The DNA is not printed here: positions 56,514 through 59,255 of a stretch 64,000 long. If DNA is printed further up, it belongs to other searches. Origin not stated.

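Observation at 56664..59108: Single polypeptide containing three tandem Cas4/AddB-like PD-(D/E)XK nuclease domains, each with its own four-Cys cluster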

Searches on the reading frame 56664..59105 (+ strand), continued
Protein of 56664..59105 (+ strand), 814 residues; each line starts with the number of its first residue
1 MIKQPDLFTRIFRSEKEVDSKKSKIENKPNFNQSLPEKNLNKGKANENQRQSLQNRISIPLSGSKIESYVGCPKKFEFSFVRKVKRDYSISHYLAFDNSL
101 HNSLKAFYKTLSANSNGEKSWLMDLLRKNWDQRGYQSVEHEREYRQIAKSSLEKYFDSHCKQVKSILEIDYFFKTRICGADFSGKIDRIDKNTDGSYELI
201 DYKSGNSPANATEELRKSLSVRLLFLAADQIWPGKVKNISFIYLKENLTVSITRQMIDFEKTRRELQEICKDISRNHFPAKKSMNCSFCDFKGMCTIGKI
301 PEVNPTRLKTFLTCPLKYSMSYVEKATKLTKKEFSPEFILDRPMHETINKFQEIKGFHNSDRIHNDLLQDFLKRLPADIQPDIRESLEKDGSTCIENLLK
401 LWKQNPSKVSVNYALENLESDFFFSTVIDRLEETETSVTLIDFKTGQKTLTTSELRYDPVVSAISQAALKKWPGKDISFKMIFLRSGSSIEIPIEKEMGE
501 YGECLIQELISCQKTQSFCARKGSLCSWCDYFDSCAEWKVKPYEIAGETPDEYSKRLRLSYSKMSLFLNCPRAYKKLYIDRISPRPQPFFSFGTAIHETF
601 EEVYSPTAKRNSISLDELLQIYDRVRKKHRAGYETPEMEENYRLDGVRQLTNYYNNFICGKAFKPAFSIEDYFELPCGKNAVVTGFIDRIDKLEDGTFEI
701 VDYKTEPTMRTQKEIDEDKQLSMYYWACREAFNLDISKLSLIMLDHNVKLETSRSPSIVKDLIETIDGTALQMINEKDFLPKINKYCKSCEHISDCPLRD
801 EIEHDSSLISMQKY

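Call 44: search_protein_families(library=pfam, proteins=[L074:2460-5855:+, L074:7756-8796:+, L007:9657-10919:+, L074:948-1415:+, L074:1415-2251:+, L074:10149-12110:+, L064:1404-3695:+, L064:5641-8136:+, L076:4256-5908:+, L076:7640-9364:+], max_evalue=0.001)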
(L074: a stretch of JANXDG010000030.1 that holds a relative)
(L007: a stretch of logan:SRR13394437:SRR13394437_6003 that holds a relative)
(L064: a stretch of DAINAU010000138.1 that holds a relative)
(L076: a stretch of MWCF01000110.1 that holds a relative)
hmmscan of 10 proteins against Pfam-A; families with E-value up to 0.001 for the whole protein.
L074:2460-5855:+ (1132 aa): 4 families
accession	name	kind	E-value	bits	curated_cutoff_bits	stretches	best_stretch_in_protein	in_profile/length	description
PF03772.21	Competence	-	4.1e-31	108.8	23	2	393-573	2-179/270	Competence protein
PF13567.11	DUF4131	-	6.6e-14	52.4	31.6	2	286-342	100-157/165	Domain of unknown function (DUF4131)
PF00565.23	SNase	-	5.5e-11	43.3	21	1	188-271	1-90/107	Staphylococcal nuclease homologue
PF00753.33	Lactamase_B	-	0.00065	20.1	22.7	0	822-903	2-78/196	Metallo-beta-lactamase superfamily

L074:7756-8796:+ (347 aa): 2 families
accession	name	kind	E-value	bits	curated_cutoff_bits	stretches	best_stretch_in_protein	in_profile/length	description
PF00753.33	Lactamase_B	-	3.6e-15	56.9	22.7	1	80-298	4-195/196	Metallo-beta-lactamase superfamily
PF12706.13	Lactamase_B_2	-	1.7e-07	31.5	27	1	96-261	4-154/200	Beta-lactamase superfamily domain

L007:9657-10919:+ (421 aa): 1 family
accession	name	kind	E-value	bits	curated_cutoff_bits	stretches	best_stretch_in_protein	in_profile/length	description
PF01368.27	DHH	-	0.00014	22.6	28.1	1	84-175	4-78/125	DHH family, N-terminal domain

L074:948-1415:+ (156 aa): 5 families
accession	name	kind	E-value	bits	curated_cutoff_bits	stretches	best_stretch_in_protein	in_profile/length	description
PF07719.23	TPR_2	-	1.2e-05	25.5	27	1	104-134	2-32/34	Tetratricopeptide repeat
PF14559.12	TPR_19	-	1.6e-05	25.6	25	1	83-132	5-54/68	Tetratricopeptide repeat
PF00515.34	TPR_1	-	6.3e-05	23.1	27.8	1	104-135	2-33/34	Tetratricopeptide repeat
PF12895.13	ANAPC3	-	0.0003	21.4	27.2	1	83-129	3-49/82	Anaphase-promoting complex, cyclosome, subunit 3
PF14853.12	Fis1_TPR_C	-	0.00054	20.5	25.3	0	74-109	6-41/53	Fis1 C-terminal tetratricopeptide repeat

L074:1415-2251:+ (279 aa): 3 families
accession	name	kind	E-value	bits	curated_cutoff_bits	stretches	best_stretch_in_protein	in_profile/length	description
PF08501.16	Shikimate_dh_N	-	4.4e-29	101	27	1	13-95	1-83/83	Shikimate dehydrogenase substrate binding domain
PF18317.6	SDH_C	-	1.2e-09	38.1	25.8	1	242-267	1-26/31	Shikimate 5'-dehydrogenase C-terminal domain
PF01488.26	Shikimate_DH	-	0.00072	20.1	24.3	0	120-193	9-83/138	Shikimate / quinate 5-dehydrogenase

L074:10149-12110:+ (654 aa): 4 families
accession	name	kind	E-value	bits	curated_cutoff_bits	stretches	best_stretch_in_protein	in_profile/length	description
PF00330.25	Aconitase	-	6.4e-106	355.5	28.7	2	30-292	16-305/463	Aconitase family (aconitate hydratase)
PF00694.25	Aconitase_C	-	4.3e-22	79.3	22.8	1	515-586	58-129/131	Aconitase C-terminal domain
PF04412.18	AcnX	-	3.3e-05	23.2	31.5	1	296-367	289-358/400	Aconitase X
PF06434.19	Aconitase_2_N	-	9.9e-05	22.5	27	1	480-550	5-72/204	Aconitate hydratase 2 N-terminus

L064:1404-3695:+ (764 aa): 7 families
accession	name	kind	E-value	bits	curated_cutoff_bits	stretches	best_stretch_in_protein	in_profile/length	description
PF14559.12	TPR_19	-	9.1e-10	39.2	25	0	68-103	26-61/68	Tetratricopeptide repeat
PF13428.12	TPR_14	-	3.7e-08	33.7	23.5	0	183-220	5-42/44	Tetratricopeptide repeat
PF12895.13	ANAPC3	-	3.8e-06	27.5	27.2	0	183-237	27-80/82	Anaphase-promoting complex, cyclosome, subunit 3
PF07719.23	TPR_2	-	8.7e-06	25.9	27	0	216-238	4-26/34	Tetratricopeptide repeat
PF13432.12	TPR_16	-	1.2e-05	26.1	32.7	0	188-238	6-55/65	Tetratricopeptide repeat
PF09976.15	TPR_21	-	2.7e-05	24.4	25.5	0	277-353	68-144/193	Tetratricopeptide repeat-like domain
PF13174.12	TPR_6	-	0.00031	21.7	26.3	0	217-237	4-24/33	Tetratricopeptide repeat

L064:5641-8136:+ (832 aa): 16 families
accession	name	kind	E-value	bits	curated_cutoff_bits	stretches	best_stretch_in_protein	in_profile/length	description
PF07992.20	Pyr_redox_2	-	3.8e-20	72.9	26.1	1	122-393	1-291/291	Pyridine nucleotide-disulphide oxidoreductase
PF14691.11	Fer4_20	-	3.4e-15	56.3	25.8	1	8-107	12-110/113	Dihydroprymidine dehydrogenase domain II, 4Fe-4S cluster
PF13450.12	NAD_binding_8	-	1.3e-10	41.8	21.9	1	126-162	1-37/68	NAD(P)-binding Rossmann-like domain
PF13738.12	Pyr_redox_3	-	2.7e-10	40.4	30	2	207-275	126-192/305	Pyridine nucleotide-disulphide oxidoreductase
PF00070.33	Pyr_redox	-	1.4e-06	29.2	22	0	123-156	1-34/82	Pyridine nucleotide-disulphide oxidoreductase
PF01266.30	DAO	-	1.4e-06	28.6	27.9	1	123-159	1-38/353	FAD dependent oxidoreductase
PF03486.20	HI0933_like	-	1.9e-06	27.9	50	1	123-157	2-36/244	HI0933-like protein Rossmann domain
PF01134.28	GIDA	-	5e-06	26.3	22.1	0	123-180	1-59/391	Glucose inhibited division protein A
PF01946.23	Thi4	-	7.6e-06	25.8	26.2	1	123-191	19-85/235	Thi4 family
PF00037.32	Fer4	-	1.7e-05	24.9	21.1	1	794-816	1-23/24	4Fe-4S binding domain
PF13241.12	NAD_binding_7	-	2.8e-05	25.1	22.1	0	243-288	4-41/104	Putative NAD(P)-binding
PF13237.11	Fer4_10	-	3.6e-05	24.1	25.5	1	767-811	4-52/53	4Fe-4S dicluster domain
PF21799.2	MurD-like_N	-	6.7e-05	23.5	27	0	122-162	1-41/88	Mur ligase MurD-like, N-terminal domain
PF01180.27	DHO_dh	-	0.0001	22.1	27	0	546-732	110-291/291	Dihydroorotate dehydrogenase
PF13187.11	Fer4_9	-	0.00023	21.6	27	1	772-815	2-51/52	4Fe-4S dicluster domain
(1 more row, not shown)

L076:4256-5908:+ (551 aa): 2 families
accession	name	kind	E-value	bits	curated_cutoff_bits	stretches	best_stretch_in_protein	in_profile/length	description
PF00920.27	ILVD_EDD_N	-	5.1e-126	420.5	27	1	31-345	1-314/316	Dihydroxy-acid/6-phosphogluconate dehydratase N-terminal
PF24877.1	ILV_EDD_C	-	1.4e-74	250.1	27.7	1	357-548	1-191/191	Dihydroxy-acid/6-phosphogluconate dehydratase C-terminal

L076:7640-9364:+ (575 aa): 3 families
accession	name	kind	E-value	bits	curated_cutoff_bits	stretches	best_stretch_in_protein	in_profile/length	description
PF02775.26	TPP_enzyme_C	-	7.7e-54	182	21.9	1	385-548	2-150/151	Thiamine pyrophosphate enzyme, C-terminal TPP binding domain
PF00205.28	TPP_enzyme_M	-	1.2e-52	177.7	30.4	1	194-329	1-137/137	Thiamine pyrophosphate enzyme, central domain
PF02776.23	TPP_enzyme_N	-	6.8e-41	139.2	26.8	1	4-120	2-118/119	Thiamine pyrophosphate enzyme, N-terminal TPP binding domain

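Call 51: search_protein_families(library=padloc, proteins=[window:56664-59105:+, P0010, L074:5884-7749:+, L007:8001-9653:+], max_evalue=0.01)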
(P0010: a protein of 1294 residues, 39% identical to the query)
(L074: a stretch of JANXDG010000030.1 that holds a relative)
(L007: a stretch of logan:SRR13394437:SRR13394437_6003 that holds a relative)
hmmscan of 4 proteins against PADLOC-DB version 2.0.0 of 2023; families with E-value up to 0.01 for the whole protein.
window:56664-59105:+ (814 aa): 10 families
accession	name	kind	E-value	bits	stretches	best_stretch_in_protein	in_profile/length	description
PDLC01250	Cas4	-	1.9e-19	68.6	2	680-796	59-167/168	"CAS-I,CAS-II,CAS-III,CAS-IV,CAS-V,CAS-VI; acquisition_associated"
PDLC01447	Cas4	-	3e-18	64.8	2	61-296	5-158/161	"CAS-I,CAS-II,CAS-III,CAS-IV,CAS-V,CAS-VI; acquisition_associated"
PDLC00943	Cas4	-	3.3e-16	57.8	2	682-797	67-179/180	CRISPR-associated protein Cas4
PDLC01747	Cas1g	-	3e-13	47.2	2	182-295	63-176/523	-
PDLC02087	Cas4b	-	2.5e-11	42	2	680-792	71-181/189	-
PDLC00944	Cas4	-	1.1e-10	40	1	679-796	62-176/177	Cas4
PDLC02085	Cas4a2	-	7.9e-06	24.3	0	475-536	101-162/166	-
PDLC01773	Cas4c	-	1.9e-05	22.2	0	182-296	86-194/229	-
PDLC00058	DruK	-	0.00037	17.3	0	302-375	11-81/388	PD-(D/E)XK nuclease superfamily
PDLC02405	Aga_Cas4-like_Nuc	-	0.0011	16.4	0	182-298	141-264/270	Class II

P0010 (1294 aa): 11 families
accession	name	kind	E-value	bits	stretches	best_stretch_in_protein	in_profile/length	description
PDLC01447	Cas4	-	3.1e-31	107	3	63-298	5-158/161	"CAS-I,CAS-II,CAS-III,CAS-IV,CAS-V,CAS-VI; acquisition_associated"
PDLC01250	Cas4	-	5.6e-28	96.3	3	149-298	50-168/168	"CAS-I,CAS-II,CAS-III,CAS-IV,CAS-V,CAS-VI; acquisition_associated"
PDLC00943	Cas4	-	7.8e-27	92.4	3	183-298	67-179/180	CRISPR-associated protein Cas4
PDLC00944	Cas4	-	9.5e-17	59.7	2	908-1015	71-176/177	Cas4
PDLC01747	Cas1g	-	1.3e-16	58.3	2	1163-1276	63-176/523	-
PDLC01611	Cas4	-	3.7e-14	51.3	1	1167-1276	55-156/158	"CAS-I,CAS-II,CAS-III,CAS-IV,CAS-V,CAS-VI; acquisition_associated"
PDLC02087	Cas4b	-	1.9e-09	35.9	1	1162-1271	73-180/189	-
PDLC01773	Cas4c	-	1.2e-07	29.4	0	185-298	87-194/229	-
PDLC02423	PprPDDEXK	-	2.2e-05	21.9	1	984-1055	156-223/449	-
PDLC02085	Cas4a2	-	6e-05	21.5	0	1200-1278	88-163/166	-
PDLC02405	Aga_Cas4-like_Nuc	-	0.00043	17.7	0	904-969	142-201/270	Class II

L074:5884-7749:+ (622 aa): 6 families
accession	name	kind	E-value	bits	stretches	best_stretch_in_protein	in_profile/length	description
PDLC00943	Cas4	-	1.4e-10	39.4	1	148-280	53-179/180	CRISPR-associated protein Cas4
PDLC00944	Cas4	-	6.7e-09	34.2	2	150-280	54-177/177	Cas4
PDLC01250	Cas4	-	3.1e-08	32.1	2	382-524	15-141/168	"CAS-I,CAS-II,CAS-III,CAS-IV,CAS-V,CAS-VI; acquisition_associated"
PDLC01447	Cas4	-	4.1e-07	28.6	1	314-524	3-130/161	"CAS-I,CAS-II,CAS-III,CAS-IV,CAS-V,CAS-VI; acquisition_associated"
PDLC01747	Cas1g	-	2.4e-06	24.4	1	429-523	53-147/523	-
PDLC01611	Cas4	-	4.7e-05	21.7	0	382-524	14-129/158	"CAS-I,CAS-II,CAS-III,CAS-IV,CAS-V,CAS-VI; acquisition_associated"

L007:8001-9653:+ (551 aa): 8 families
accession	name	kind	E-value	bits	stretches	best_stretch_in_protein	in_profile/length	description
PDLC01250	Cas4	-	5.3e-12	44.3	1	408-520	63-167/168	"CAS-I,CAS-II,CAS-III,CAS-IV,CAS-V,CAS-VI; acquisition_associated"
PDLC00943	Cas4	-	9.4e-11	40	1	396-521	56-179/180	CRISPR-associated protein Cas4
PDLC01447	Cas4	-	1.1e-10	40.2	1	282-520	3-157/161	"CAS-I,CAS-II,CAS-III,CAS-IV,CAS-V,CAS-VI; acquisition_associated"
PDLC02087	Cas4b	-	4e-08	31.6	2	393-515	61-183/189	-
PDLC01611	Cas4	-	7.3e-08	30.9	1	411-520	53-156/158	"CAS-I,CAS-II,CAS-III,CAS-IV,CAS-V,CAS-VI; acquisition_associated"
PDLC00944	Cas4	-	2.8e-07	28.9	1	393-520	52-176/177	Cas4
PDLC02083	Cas4_II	-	9e-07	27.5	1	392-520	59-183/186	-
PDLC00059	DruK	-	0.0093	13.2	0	414-516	130-230/326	PD-(D/E)XK nuclease superfamily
